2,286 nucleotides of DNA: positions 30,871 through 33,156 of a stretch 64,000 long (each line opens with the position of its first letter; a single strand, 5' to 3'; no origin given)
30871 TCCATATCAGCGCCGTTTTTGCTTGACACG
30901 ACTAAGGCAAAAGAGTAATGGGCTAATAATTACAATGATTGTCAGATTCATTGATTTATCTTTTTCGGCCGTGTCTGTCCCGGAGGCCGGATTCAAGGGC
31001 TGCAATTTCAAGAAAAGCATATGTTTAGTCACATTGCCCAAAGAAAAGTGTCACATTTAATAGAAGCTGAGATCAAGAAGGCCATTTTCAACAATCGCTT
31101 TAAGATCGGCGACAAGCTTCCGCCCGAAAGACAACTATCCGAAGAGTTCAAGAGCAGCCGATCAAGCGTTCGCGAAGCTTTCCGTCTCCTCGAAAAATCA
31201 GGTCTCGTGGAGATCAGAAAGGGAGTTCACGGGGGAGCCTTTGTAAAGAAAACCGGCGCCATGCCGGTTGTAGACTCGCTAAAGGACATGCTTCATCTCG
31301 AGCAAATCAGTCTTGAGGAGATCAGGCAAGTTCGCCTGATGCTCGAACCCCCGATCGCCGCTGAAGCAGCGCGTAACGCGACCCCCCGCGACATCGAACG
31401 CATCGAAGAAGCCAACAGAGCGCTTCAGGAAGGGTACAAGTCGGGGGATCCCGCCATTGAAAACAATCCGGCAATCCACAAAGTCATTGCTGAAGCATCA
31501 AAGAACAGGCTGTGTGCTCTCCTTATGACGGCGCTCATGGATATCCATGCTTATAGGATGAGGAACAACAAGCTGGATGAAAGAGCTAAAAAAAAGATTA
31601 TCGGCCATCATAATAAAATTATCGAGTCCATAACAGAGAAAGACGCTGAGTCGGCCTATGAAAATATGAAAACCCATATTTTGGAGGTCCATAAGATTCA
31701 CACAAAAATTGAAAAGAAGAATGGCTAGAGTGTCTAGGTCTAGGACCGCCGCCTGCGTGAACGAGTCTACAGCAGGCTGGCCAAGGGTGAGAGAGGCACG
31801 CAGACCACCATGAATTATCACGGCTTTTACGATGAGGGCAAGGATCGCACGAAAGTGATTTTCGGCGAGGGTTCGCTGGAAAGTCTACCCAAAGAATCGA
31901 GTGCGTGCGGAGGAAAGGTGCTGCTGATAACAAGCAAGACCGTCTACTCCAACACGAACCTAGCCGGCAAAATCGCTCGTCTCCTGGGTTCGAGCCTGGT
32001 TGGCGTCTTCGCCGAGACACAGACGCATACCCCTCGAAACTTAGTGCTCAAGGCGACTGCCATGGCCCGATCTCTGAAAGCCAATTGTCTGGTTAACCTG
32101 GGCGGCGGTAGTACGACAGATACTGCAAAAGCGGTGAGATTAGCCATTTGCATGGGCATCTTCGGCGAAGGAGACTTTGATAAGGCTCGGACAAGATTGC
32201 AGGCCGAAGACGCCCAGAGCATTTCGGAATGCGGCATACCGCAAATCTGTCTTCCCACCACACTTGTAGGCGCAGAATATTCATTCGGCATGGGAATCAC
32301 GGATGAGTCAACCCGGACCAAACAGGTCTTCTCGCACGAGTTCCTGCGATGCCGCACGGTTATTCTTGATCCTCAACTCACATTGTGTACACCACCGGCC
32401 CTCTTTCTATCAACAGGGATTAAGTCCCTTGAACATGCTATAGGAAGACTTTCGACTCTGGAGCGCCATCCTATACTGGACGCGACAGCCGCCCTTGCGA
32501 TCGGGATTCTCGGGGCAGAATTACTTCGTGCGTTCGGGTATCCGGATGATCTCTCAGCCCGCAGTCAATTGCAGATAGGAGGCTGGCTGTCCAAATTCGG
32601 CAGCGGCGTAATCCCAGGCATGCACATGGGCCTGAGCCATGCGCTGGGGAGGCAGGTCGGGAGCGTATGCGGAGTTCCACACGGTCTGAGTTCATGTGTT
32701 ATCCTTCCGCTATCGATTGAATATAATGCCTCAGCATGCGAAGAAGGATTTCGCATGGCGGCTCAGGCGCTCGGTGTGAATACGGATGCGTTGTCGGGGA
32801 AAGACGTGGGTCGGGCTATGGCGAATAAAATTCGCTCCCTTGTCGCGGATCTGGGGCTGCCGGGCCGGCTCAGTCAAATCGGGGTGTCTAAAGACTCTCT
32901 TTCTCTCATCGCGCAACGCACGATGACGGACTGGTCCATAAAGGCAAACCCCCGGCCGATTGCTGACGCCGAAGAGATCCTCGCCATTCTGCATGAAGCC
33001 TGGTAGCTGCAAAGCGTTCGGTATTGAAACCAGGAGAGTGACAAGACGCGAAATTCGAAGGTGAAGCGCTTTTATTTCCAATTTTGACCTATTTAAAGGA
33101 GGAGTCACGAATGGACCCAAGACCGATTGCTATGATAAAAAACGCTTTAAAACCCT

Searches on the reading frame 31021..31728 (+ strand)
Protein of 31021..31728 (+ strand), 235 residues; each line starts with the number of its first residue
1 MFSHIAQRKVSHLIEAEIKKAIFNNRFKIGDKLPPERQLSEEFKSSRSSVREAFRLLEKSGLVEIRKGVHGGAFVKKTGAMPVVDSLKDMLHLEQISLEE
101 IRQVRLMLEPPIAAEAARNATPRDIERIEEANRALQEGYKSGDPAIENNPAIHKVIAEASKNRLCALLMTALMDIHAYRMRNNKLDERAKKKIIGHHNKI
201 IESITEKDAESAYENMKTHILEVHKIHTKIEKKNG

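Call 42: search_protein_families(library=ncbifam, proteins=[window:31021-31728:+], max_evalue=1e-8)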
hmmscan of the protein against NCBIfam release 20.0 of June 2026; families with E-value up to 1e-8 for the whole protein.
window:31021-31728:+ (235 aa): 14 families
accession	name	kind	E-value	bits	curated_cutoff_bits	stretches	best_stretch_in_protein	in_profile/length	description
NF003011.0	PRK03837.1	subfamily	8.4e-35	120.5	260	1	4-233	8-239/241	transcriptional regulator NanR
NF007001.0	PRK09464.1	equivalog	2.5e-27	96.1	330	1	3-226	4-231/254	pyruvate dehydrogenase complex transcriptional repressor PdhR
NF007741.0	PRK10421.1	equivalog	3.7e-27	95.3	311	1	6-229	4-235/262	transcriptional regulator LldR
NF007588.0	PRK10225.1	equivalog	1.9e-20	73.3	442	1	3-225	3-229/257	Uxu operon transcriptional regulator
NF008571.0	PRK11523.1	equivalog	7.6e-20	71.4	396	1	7-222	6-220/258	transcriptional regulator ExuR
NF007442.0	PRK09990.1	equivalog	1.9e-19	70.1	301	1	6-233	7-241/256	transcriptional regulator GlcC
TIGR03338.1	phnR_burk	equivalog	1.2e-17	64.2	271.5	1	8-222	10-208/212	phosphonate utilization associated transcriptional regulator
NF003444.0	PRK04984.1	equivalog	1.6e-12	47.5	189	1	13-232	11-228/239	fatty acid metabolism transcriptional regulator FadR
TIGR02812.1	fadR_gamma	equivalog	7.1e-11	42.2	249.2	1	12-232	9-227/235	fatty acid metabolism transcriptional regulator FadR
NF052282.1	PLP_TF_PdxR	equivalog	1.3e-10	40.9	320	1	14-89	6-77/448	MocR-like pyridoxine biosynthesis transcription factor PdxR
TIGR02404.1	trehalos_R_Bsub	equivalog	1.8e-10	40.8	211.95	1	13-87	4-80/233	trehalose operon repressor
TIGR02325.1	C_P_lyase_phnF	equivalog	6.2e-10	39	156.8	1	12-77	11-74/238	phosphonate metabolism transcriptional regulator PhnF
TIGR02018.2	his_ut_repres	equivalog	6.3e-10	38.8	220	1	14-79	4-67/226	histidine utilization transcriptional repressor HutC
NF052290.2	MocR_like_YczR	exception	7.6e-09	34.8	487.4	1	11-100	21-114/458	MocR-like transcription factor YczR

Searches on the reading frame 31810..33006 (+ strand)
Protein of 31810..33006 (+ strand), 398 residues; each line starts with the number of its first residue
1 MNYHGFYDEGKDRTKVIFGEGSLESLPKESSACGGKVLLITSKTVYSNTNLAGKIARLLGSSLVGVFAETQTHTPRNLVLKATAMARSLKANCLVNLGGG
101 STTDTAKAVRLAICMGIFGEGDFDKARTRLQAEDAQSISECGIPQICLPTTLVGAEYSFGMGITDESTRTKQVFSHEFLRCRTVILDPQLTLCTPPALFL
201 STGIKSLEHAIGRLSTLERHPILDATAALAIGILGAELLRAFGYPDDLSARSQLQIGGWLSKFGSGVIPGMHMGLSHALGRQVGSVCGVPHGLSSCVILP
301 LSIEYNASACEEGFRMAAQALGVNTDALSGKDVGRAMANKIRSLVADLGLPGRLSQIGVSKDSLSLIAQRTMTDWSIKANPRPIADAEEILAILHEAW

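Call 42: search_protein_families(library=ncbifam, proteins=[window:31810-33006:+], max_evalue=1e-8)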
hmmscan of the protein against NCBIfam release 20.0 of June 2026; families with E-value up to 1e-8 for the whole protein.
window:31810-33006:+ (398 aa): 13 families
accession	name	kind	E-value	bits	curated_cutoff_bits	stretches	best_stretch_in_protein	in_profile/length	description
TIGR02638.1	lactal_redase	equivalog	6.1e-47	160.2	523.15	1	17-386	11-372/379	lactaldehyde reductase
NF053866.1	CholDhdGbsBBac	equivalog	2.5e-46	158.1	550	1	14-386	16-380/392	choline dehydrogenase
NF007911.0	PRK10624.1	equivalog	1.5e-43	149.2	537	1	17-398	12-382/382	lactaldehyde reductase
NF041833.1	Fe_ADH_ErcA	equivalog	7.2e-43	147.1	550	1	15-397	10-381/382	alcohol dehydrogenase-like regulatory protein ErcA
NF050025.1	SulfAcetaldRedSarD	equivalog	4.7e-39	134.4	700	1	14-396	9-383/385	sulfoacetaldehyde reductase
NF058672.1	4HyButDHCUPNE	equivalog_domain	4.9e-39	134.6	500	1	14-396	8-376/378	4-hydroxybutyrate dehydrogenase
NF011998.0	PRK15454.1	equivalog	1.4e-37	129.3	556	1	17-391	31-388/395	ethanolamine utilization ethanol dehydrogenase EutG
TIGR03405.1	Phn_Fe-ADH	equivalog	3.3e-29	101.8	423.7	1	16-373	7-345/355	iron-containing alcohol dehydrogenase PsrA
NF007363.0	PRK09860.1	equivalog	3.6e-29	102.1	581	1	18-397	14-382/383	L-threonine dehydrogenase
NF010378.0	PRK13805.1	equivalog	4.2e-26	91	951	1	14-396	463-862/872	bifunctional acetaldehyde-CoA/alcohol dehydrogenase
TIGR04266.1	NDMA_methanol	equivalog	1.1e-16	60.7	625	1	50-363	56-358/420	NDMA-dependent methanol dehydrogenase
NF011717.0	PRK15138.1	equivalog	4.8e-12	45.6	645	1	13-367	9-356/387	alcohol dehydrogenase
NF006941.0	PRK09423.1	subfamily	2.1e-09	36.7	336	0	15-111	10-105/367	glycerol dehydrogenase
